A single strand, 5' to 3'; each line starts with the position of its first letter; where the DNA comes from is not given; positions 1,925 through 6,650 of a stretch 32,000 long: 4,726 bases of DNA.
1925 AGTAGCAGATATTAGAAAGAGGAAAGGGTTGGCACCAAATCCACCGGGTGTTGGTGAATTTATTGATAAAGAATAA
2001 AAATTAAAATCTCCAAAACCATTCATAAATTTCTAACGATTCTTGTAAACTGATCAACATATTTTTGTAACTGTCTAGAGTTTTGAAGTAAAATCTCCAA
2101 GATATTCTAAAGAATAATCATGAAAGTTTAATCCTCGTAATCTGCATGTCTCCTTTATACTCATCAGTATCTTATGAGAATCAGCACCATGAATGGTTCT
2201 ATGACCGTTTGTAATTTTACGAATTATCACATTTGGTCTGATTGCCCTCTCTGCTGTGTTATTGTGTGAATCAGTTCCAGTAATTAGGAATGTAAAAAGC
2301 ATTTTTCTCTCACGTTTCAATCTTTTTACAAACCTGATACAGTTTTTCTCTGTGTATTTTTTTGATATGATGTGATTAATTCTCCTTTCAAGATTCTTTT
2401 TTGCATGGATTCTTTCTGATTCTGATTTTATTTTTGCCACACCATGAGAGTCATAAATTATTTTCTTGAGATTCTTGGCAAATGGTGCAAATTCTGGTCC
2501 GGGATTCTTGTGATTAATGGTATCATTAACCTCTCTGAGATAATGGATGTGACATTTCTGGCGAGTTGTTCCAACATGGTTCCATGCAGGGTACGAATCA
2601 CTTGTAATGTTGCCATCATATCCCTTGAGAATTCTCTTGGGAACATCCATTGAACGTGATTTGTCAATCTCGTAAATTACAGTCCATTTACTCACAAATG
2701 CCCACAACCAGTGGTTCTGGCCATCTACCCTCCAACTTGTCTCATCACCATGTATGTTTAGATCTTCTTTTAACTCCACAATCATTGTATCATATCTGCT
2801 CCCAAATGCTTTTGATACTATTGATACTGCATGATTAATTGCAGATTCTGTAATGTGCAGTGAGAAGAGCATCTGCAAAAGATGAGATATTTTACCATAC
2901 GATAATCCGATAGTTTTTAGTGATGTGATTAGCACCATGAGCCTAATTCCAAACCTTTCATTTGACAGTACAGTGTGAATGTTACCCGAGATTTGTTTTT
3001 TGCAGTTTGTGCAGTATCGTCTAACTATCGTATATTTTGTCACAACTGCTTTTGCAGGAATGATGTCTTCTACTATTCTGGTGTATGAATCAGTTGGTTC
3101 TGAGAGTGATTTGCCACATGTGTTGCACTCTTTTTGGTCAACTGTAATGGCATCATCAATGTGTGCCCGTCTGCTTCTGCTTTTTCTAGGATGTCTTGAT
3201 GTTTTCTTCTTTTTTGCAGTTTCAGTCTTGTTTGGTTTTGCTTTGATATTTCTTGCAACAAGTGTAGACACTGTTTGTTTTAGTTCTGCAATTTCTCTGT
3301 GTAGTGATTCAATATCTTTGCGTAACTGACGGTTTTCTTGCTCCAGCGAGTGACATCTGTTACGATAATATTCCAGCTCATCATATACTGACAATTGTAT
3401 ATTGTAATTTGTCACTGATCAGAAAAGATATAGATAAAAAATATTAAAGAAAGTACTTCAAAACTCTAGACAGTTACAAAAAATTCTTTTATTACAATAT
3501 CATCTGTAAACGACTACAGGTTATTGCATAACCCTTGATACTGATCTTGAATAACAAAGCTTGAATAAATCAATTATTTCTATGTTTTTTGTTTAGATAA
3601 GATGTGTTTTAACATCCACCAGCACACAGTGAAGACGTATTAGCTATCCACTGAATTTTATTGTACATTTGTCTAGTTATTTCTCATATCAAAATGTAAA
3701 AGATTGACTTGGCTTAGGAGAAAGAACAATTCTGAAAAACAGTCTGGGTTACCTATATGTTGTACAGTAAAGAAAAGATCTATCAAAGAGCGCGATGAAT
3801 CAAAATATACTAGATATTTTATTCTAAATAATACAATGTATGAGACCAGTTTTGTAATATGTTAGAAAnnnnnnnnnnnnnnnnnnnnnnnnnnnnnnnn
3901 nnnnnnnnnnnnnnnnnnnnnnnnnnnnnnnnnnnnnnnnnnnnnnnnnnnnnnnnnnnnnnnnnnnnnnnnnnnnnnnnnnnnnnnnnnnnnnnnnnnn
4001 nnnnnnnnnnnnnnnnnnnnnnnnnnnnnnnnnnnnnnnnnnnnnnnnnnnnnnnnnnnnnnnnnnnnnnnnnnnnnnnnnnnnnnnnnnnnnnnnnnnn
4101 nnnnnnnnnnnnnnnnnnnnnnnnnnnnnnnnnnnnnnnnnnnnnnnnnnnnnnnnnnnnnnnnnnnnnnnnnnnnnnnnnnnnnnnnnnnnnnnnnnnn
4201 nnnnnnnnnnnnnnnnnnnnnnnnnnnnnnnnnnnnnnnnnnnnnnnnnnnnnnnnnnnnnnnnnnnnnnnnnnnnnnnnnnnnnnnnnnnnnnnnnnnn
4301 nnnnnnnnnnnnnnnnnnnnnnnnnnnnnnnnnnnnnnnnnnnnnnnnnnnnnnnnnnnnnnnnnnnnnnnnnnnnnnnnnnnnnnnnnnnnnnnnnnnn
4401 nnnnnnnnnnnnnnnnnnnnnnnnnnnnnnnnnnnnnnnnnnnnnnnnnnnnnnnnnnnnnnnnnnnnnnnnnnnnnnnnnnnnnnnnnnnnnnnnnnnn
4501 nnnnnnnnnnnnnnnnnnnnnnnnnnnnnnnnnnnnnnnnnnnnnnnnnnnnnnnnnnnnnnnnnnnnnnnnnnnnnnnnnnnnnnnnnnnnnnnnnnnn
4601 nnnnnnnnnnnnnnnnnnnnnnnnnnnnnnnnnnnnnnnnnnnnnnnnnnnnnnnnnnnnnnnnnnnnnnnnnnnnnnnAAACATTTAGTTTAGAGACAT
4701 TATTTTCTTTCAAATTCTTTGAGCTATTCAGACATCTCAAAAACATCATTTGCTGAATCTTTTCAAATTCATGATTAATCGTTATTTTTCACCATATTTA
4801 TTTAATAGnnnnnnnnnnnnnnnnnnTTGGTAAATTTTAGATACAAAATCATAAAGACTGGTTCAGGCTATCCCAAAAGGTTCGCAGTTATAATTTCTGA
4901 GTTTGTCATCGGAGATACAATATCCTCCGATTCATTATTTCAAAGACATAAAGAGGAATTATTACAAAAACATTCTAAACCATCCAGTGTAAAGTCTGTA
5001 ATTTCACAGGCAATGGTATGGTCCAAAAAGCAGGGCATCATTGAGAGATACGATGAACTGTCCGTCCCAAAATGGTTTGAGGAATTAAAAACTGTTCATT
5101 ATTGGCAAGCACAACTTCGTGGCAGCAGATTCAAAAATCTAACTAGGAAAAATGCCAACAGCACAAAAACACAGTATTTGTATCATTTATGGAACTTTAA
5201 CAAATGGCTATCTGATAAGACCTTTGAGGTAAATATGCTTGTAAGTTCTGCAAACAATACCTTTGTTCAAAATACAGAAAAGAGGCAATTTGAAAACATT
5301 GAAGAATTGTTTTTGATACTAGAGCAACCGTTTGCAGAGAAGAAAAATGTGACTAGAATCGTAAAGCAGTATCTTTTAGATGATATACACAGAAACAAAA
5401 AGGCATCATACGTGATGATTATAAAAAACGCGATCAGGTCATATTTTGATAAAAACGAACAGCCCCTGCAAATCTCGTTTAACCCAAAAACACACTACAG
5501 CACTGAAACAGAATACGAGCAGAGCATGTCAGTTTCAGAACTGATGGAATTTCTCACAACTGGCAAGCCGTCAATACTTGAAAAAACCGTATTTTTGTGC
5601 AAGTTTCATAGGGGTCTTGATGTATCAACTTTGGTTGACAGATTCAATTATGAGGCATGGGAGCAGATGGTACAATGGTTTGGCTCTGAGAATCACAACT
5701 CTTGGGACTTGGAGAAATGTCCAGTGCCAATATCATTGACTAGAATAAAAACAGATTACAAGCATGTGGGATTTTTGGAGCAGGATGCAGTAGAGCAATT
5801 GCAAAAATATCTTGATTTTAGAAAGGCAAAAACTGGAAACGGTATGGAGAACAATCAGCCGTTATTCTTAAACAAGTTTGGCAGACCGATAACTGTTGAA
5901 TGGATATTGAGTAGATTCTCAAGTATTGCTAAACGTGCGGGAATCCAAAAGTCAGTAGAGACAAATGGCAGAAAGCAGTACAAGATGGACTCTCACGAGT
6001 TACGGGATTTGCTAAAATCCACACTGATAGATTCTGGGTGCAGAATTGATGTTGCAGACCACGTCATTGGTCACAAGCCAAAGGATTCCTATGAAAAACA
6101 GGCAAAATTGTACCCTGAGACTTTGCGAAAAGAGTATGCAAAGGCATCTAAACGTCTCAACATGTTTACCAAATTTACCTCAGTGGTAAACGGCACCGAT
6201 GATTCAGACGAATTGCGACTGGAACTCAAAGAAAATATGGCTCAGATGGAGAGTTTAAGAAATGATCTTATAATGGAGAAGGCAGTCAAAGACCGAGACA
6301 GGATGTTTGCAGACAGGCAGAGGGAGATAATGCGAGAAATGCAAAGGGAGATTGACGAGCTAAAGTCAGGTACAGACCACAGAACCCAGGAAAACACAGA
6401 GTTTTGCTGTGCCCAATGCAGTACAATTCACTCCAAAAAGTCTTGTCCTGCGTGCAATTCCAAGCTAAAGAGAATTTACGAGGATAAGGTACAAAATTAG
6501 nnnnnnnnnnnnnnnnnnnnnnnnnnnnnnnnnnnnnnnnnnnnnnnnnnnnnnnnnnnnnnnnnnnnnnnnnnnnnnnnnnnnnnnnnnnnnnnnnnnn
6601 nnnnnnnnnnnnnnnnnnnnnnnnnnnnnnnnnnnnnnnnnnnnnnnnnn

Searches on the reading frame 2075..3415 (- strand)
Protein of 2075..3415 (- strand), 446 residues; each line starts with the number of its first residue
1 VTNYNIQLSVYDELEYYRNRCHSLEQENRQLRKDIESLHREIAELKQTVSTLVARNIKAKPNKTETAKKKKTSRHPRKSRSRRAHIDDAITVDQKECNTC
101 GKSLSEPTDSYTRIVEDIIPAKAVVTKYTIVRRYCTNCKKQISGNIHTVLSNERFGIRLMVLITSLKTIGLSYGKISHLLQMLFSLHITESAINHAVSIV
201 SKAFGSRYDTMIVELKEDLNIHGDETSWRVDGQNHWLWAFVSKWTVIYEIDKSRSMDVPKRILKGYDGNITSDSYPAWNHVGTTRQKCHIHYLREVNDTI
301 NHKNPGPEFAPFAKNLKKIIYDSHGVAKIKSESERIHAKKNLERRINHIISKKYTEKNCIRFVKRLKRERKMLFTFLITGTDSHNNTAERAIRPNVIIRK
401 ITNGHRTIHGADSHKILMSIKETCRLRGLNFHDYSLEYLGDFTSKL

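Call 12: search_protein_families(library=pfam, proteins=[window:2075-3415:-], max_evalue=0.01)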
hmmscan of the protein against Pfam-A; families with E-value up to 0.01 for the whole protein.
window:2075-3415:- (446 aa): 4 families
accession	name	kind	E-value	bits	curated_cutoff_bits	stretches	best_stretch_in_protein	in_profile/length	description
PF03050.20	DDE_Tnp_IS66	-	6e-32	111.6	23.1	1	171-412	21-283/284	Transposase IS66 family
PF13005.12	zf-IS66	-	2e-07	31.8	27.3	1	95-138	2-45/46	zinc-finger binding domain of transposase IS66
PF00170.26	bZIP_1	-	0.0011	19.4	27.6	1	19-49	33-63/64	bZIP transcription factor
PF14149.11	YhfH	-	0.003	17.8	27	1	93-112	12-31/37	YhfH-like protein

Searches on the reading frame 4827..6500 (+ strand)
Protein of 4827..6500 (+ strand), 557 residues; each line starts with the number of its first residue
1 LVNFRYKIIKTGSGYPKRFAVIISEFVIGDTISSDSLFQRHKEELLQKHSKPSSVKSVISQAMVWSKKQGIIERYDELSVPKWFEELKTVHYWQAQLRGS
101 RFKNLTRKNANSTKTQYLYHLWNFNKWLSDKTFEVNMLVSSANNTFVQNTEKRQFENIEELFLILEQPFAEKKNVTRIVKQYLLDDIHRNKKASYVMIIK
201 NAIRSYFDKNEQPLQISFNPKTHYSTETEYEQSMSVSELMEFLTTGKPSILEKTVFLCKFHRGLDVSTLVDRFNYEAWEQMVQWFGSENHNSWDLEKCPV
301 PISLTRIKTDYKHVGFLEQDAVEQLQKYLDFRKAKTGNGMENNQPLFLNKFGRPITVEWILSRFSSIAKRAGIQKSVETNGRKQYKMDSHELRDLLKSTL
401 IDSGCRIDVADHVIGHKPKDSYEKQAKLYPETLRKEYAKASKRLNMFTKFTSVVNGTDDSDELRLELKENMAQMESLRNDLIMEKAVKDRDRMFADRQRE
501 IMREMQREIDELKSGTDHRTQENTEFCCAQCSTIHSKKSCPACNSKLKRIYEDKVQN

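Call 12: search_protein_families(library=pfam, proteins=[window:4827-6500:+], max_evalue=0.01)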
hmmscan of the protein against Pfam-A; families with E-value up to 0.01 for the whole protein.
window:4827-6500:+ (557 aa): 2 families
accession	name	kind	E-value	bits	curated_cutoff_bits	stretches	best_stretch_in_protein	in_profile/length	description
PF00589.27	Phage_integrase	-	2.1e-08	34.6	27.1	1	304-418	58-158/172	Phage integrase family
PF16795.10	Phage_integr_3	-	0.0047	17.3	27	0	374-420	92-138/161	Archaeal phage integrase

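Call 104: search_protein_families(library=phrogs, proteins=[window:4827-6500:+], max_evalue=0.001)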
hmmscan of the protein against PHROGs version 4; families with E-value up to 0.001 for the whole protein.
window:4827-6500:+ (557 aa): 1 family
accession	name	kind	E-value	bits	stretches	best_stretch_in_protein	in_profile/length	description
phrog_216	-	integration and excision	1e-07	32.4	1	305-451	115-247/301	integrase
